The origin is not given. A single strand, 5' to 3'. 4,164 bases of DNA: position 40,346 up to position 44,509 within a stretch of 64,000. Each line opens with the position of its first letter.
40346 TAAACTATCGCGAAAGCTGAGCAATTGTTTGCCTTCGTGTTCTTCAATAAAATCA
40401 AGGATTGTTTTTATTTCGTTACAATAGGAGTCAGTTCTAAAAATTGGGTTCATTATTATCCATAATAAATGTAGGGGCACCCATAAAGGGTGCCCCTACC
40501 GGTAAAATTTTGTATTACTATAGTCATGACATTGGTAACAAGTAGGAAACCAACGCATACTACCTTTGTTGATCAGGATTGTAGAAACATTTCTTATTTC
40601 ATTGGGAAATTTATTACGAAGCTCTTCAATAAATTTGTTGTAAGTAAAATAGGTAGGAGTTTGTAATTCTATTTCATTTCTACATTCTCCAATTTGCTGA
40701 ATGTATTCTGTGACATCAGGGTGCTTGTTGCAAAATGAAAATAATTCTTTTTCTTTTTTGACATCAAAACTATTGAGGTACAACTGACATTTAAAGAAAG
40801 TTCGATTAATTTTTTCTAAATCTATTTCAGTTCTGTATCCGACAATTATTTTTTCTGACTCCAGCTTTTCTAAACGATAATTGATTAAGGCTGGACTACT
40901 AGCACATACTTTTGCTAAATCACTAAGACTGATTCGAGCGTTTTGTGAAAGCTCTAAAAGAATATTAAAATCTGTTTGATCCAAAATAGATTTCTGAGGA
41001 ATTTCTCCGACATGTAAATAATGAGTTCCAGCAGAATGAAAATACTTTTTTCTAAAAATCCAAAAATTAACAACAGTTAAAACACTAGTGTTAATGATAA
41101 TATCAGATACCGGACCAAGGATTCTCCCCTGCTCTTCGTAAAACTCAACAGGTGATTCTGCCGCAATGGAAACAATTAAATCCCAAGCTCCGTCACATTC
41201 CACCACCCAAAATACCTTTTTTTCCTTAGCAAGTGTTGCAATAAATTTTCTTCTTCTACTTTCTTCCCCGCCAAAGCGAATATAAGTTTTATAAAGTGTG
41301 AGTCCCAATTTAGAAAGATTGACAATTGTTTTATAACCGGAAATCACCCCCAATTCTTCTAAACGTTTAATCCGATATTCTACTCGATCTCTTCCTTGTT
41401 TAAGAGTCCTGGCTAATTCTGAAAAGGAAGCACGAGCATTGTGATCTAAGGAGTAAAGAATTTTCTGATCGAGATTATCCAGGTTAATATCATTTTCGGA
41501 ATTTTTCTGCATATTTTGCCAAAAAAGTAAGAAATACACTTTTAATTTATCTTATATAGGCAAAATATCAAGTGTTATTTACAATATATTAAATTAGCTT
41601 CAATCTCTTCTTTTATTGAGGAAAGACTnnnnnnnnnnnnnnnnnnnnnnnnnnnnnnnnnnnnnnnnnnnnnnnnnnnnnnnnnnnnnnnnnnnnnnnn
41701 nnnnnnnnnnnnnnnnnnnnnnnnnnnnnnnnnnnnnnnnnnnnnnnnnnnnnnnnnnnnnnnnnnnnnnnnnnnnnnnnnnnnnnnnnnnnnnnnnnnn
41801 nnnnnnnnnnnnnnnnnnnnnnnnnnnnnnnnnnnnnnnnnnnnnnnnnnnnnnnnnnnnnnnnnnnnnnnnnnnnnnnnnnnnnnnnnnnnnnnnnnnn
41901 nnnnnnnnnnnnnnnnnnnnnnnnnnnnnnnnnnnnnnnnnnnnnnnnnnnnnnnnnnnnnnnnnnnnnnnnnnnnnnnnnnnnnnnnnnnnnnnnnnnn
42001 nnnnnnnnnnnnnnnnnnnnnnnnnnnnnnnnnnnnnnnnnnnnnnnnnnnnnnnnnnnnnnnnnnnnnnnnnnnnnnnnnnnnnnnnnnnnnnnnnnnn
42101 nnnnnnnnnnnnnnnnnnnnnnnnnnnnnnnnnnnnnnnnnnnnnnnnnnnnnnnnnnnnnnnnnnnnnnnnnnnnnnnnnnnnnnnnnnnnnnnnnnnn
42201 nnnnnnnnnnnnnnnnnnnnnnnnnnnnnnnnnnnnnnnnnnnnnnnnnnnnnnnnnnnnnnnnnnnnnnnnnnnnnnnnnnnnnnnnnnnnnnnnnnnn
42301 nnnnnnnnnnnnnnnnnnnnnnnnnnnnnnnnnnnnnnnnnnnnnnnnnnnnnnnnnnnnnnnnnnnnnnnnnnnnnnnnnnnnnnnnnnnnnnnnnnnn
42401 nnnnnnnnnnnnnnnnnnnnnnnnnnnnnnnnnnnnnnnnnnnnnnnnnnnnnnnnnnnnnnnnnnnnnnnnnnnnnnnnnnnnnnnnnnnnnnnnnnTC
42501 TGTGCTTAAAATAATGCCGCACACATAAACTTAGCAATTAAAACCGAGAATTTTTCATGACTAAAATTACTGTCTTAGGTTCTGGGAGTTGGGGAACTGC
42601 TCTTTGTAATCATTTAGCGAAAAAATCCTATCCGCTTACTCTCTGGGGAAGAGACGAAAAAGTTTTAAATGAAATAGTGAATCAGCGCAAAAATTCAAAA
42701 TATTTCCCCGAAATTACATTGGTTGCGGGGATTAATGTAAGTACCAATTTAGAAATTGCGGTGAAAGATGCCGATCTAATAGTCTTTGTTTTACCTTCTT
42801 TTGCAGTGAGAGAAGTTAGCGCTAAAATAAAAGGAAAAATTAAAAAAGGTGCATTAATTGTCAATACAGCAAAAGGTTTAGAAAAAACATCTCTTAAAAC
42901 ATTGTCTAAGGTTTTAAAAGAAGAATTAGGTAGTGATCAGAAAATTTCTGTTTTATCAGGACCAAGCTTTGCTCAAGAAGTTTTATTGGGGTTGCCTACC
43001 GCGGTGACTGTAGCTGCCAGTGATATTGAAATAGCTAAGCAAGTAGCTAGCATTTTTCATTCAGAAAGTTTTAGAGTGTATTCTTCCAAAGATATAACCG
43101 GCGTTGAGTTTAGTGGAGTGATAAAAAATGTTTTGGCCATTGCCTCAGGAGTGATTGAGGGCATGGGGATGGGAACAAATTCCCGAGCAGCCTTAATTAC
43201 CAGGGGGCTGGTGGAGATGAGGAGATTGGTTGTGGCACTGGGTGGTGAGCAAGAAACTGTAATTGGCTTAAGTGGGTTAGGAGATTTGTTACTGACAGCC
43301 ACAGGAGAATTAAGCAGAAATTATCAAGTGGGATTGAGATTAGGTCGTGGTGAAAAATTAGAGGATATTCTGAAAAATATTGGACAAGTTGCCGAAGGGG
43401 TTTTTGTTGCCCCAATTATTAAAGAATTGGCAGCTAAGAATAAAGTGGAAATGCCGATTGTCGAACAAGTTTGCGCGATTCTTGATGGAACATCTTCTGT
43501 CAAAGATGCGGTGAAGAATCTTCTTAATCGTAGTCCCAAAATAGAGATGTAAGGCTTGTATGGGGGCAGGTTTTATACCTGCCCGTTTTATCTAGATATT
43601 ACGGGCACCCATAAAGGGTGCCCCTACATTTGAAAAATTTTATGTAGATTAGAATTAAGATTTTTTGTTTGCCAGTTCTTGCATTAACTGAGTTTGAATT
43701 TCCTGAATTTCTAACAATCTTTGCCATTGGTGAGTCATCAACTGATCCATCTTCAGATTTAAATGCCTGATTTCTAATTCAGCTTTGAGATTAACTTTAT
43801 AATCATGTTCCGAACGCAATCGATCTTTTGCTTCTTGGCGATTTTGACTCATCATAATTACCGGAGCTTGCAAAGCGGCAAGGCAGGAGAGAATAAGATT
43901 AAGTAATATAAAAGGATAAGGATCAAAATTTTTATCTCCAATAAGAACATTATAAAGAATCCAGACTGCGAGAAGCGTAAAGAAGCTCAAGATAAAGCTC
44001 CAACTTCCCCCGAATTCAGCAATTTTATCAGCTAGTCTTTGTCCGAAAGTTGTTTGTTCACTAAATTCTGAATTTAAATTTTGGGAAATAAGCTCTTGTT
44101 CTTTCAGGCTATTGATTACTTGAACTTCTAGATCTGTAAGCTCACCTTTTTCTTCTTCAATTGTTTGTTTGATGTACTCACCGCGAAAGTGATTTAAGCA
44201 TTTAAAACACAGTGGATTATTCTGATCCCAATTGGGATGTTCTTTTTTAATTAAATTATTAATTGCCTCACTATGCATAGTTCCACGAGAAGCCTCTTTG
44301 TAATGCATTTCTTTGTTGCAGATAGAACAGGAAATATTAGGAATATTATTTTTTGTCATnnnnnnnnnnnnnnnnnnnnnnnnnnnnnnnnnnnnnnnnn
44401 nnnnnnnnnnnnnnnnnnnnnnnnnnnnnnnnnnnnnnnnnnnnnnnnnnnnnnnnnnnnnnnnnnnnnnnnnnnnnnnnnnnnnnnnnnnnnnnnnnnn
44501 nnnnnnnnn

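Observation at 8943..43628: Family of GC-rich palindromic hairpin repeats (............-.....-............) at five gene ends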

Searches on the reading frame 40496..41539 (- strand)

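Call 14: search_protein_families(library=ncbifam, proteins=[window:40496-41539:-])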
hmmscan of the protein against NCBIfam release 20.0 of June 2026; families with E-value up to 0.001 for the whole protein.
window:40496-41539:- (347 aa): 11 families
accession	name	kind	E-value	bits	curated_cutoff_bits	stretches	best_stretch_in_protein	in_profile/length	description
NF053758.1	ChrTpTrnRegChrS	equivalog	2.5e-19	69.6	250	2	13-82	5-74/158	chromate efflux transcriptional regulator ChrS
NF008384.0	PRK11179.1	equivalog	1.9e-18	66.7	227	2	16-81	3-68/153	transcriptional regulator AsnC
NF008370.0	PRK11169.1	equivalog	1.7e-16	60.4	233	2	13-82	5-74/164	leucine-responsive transcriptional regulator Lrp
NF040820.1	trans_reg_LrpA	equivalog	3.4e-15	56.2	250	2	20-83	2-65/141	HTH-type transcriptional regulator LrpA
NF041396.1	TranRegLrp_Halo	equivalog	2e-14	53.7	190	1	20-123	3-105/149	HTH-type transcriptional regulator Lrp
NF040947.1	trans_reg_LysM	equivalog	4.3e-14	52.5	180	1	20-129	1-107/136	HTH-type transcriptional regulator LysM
NF041395.1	TranRegLrpA1_Halo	equivalog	3.4e-13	49.8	250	2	22-79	5-62/142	HTH-type transcriptional regulator LrpA1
NF053606.1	Sta1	subfamily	2.4e-06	27.6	80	0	20-72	18-70/100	Sta1 family transcriptional regulator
NF040939.2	trans_reg_lrs14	equivalog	6.6e-06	26.1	90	0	186-237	19-71/103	Lrs14 family HTH-type transcriptional regulator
TIGR01884.1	cas_HTH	subfamily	0.00014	21.3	60.2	0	182-232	136-186/202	CRISPR-associated CARF protein Csa3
NF038251.1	AdcR_fam_Zn_TF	equivalog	0.00062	20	175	0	173-240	21-87/143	zinc-dependent MarR family transcriptional regulator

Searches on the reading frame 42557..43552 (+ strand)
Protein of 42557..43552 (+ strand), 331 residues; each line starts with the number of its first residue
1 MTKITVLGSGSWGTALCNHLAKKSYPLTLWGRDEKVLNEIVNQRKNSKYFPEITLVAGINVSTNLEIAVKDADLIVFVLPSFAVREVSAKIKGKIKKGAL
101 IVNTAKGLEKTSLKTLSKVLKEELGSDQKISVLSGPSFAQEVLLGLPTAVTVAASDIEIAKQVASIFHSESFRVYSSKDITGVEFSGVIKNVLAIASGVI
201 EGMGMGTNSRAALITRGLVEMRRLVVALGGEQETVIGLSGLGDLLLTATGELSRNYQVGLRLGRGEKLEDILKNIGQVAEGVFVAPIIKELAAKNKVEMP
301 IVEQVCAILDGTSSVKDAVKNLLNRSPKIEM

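Call 14: search_protein_families(library=ncbifam, proteins=[window:42557-43552:+])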
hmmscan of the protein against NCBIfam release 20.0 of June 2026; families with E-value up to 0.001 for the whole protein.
window:42557-43552:+ (331 aa): 22 families
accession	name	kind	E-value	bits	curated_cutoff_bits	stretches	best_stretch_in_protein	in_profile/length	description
NF000940.0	PRK00094.1-2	subfamily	6e-121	404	202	1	3-330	2-328/330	NAD(P)H-dependent glycerol-3-phosphate dehydrogenase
NF000942.0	PRK00094.1-4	subfamily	7.1e-121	403.5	257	1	1-330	2-332/334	NAD(P)H-dependent glycerol-3-phosphate dehydrogenase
NF000941.0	PRK00094.1-3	equivalog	8.9e-110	367.1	423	1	1-331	1-333/336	NAD(P)H-dependent glycerol-3-phosphate dehydrogenase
NF000939.0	PRK00094.1-1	equivalog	5e-96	321.7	473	1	2-330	6-335/339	NAD(P)H-dependent glycerol-3-phosphate dehydrogenase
NF000946.0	PRK00094.2-4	equivalog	8.2e-94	314.3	455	1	3-328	6-330/342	NAD(P)H-dependent glycerol-3-phosphate dehydrogenase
NF009098.0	PRK12439.1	equivalog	5.4e-89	298.9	436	1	2-328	8-333/341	NAD(P)H-dependent glycerol-3-phosphate dehydrogenase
NF011212.0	PRK14619.1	equivalog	2.3e-87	293.1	377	2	62-330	39-307/309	NAD(P)H-dependent glycerol-3-phosphate dehydrogenase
NF011211.0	PRK14618.1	equivalog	6e-86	288.6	489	1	3-330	6-328/328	NAD(P)H-dependent glycerol-3-phosphate dehydrogenase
NF000944.0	PRK00094.2-2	equivalog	1.4e-76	257.8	603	1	3-309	22-326/371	NAD(P)H-dependent glycerol-3-phosphate dehydrogenase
NF000943.0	PRK00094.2-1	equivalog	2.8e-76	256.9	400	1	3-325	2-295/296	NAD(P)H-dependent glycerol-3-phosphate dehydrogenase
NF011213.0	PRK14620.1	equivalog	1.7e-69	234.5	478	1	3-323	2-325/326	NAD(P)H-dependent glycerol-3-phosphate dehydrogenase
TIGR03376.1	glycerol3P_DH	equivalog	3.3e-66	223.8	285.5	1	3-317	1-337/342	glycerol-3-phosphate dehydrogenase (NAD(+))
NF000947.0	PRK00094.2-5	equivalog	1.5e-64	218.5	251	1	2-312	5-317/323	NAD(P)H-dependent glycerol-3-phosphate dehydrogenase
NF000945.0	PRK00094.2-3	equivalog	7.8e-45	154.1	491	1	3-323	2-347/352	NAD(P)H-dependent glycerol-3-phosphate dehydrogenase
NF006083.0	PRK08229.1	equivalog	3.5e-08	32.8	371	1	1-191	2-189/341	2-dehydropantoate 2-reductase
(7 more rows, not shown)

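Call 37: find_encoding_contigs(protein=window:42557-43552:+, flank=10000, max_places=4)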
Protein window:42557-43552:+ (331 aa): no gene with exactly this product is on record in the collection.

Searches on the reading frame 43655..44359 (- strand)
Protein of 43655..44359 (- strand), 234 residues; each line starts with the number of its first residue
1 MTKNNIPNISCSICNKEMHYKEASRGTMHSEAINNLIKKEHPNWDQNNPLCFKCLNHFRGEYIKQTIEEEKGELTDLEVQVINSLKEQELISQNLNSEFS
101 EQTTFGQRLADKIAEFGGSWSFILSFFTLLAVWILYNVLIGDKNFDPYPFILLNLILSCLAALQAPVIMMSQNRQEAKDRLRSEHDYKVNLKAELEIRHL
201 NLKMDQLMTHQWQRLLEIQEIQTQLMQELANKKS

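Call 14: search_protein_families(library=ncbifam, proteins=[window:43655-44359:-])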
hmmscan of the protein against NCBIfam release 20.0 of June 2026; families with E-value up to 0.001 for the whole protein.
window:43655-44359:- (234 aa): 0 families

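Call 27: search_protein_families(library=pfam, proteins=[window:43655-44359:-])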
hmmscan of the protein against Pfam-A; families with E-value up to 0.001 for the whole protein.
window:43655-44359:- (234 aa): 1 family
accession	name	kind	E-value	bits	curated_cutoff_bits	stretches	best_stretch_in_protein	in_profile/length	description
PF06210.16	DUF1003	-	4.7e-41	139.6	27.4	1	117-215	1-100/103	Protein of unknown function (DUF1003)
